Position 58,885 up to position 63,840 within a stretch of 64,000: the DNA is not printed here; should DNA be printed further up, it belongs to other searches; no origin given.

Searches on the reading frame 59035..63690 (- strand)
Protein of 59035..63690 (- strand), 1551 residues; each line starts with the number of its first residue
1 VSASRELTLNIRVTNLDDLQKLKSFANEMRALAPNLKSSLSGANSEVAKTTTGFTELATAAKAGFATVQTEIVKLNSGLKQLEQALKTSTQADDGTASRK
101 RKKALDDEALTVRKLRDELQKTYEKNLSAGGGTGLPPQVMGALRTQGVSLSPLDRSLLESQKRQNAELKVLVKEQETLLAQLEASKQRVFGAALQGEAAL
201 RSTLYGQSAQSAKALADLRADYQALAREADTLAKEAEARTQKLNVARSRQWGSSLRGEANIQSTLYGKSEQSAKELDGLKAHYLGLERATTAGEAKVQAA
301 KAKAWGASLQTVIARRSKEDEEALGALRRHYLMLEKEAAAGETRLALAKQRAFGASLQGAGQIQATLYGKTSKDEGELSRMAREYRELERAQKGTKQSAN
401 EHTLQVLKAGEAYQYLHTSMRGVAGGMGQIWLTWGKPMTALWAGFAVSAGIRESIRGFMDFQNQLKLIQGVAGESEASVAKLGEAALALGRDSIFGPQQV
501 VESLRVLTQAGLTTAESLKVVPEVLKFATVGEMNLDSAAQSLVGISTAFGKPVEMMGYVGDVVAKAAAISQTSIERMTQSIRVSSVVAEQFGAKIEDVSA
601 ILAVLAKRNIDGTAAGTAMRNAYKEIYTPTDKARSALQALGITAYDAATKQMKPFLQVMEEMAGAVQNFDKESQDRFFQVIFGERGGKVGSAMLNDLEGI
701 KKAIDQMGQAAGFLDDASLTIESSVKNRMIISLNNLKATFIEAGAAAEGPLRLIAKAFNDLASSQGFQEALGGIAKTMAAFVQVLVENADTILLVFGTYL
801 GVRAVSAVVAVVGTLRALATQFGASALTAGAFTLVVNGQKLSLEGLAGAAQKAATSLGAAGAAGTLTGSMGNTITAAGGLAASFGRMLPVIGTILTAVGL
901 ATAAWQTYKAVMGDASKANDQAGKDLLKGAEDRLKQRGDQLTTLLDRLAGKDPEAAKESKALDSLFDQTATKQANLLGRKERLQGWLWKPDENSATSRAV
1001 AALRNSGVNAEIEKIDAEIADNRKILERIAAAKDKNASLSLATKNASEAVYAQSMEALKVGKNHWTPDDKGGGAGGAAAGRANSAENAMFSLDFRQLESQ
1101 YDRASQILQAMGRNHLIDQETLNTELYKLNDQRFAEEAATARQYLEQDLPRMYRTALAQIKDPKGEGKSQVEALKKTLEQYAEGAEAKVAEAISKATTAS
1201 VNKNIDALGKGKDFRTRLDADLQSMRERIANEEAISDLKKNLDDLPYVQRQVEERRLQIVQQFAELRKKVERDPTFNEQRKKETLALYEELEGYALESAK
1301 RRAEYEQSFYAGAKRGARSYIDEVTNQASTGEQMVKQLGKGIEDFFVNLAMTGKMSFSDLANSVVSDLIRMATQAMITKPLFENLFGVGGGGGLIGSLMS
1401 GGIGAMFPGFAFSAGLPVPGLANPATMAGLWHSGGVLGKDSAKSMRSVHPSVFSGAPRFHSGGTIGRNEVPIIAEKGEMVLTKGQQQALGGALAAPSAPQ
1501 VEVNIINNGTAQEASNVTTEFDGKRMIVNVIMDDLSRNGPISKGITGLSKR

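Call 8: search_protein_families(library=phrogs, proteins=[window:59035-63690:-], max_evalue=0.00001)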
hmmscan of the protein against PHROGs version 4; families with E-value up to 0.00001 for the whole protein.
window:59035-63690:- (1551 aa): 20 families
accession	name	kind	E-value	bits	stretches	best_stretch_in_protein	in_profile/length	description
phrog_28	-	tail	4.4e-46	159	1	383-1329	211-954/1228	tail length tape measure protein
phrog_1533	-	tail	2.1e-43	149.2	1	127-968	106-727/1688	tail length tape measure protein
phrog_9696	-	tail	3.8e-40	138.6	1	388-717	21-336/1415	tail length tape measure protein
phrog_5493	-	tail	5e-35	122.1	1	402-711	16-319/1102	tail length tape measure protein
phrog_4704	-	tail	2.3e-28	100.2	1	219-817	79-571/625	tail length tape measure protein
phrog_167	-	tail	7.9e-27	94.4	1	60-1367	57-969/1555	tail length tape measure protein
phrog_1272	-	tail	9e-27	94.3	1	253-930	70-712/1606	tail length tape measure protein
phrog_1716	-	tail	1.1e-23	84.7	1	1163-1540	557-924/943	tail length tape measure protein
phrog_339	-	tail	4.3e-23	82.5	1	924-1546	547-1120/1123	tail length tape measure protein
phrog_991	-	tail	5.8e-23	81.5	1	439-1378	279-978/1966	tail length tape measure protein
phrog_24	-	tail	9.2e-22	78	1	904-1547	502-1057/1151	tail length tape measure protein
phrog_16692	-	unknown function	1.3e-21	77.8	1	416-663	144-387/1107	-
phrog_19074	-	unknown function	4.6e-19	68.9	1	437-915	134-633/1384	-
phrog_2335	-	tail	1.6e-18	67.1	2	1321-1508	1310-1498/1536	tail length tape measure protein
phrog_5218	-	unknown function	1.7e-18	67.3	1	242-1315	39-1067/1599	-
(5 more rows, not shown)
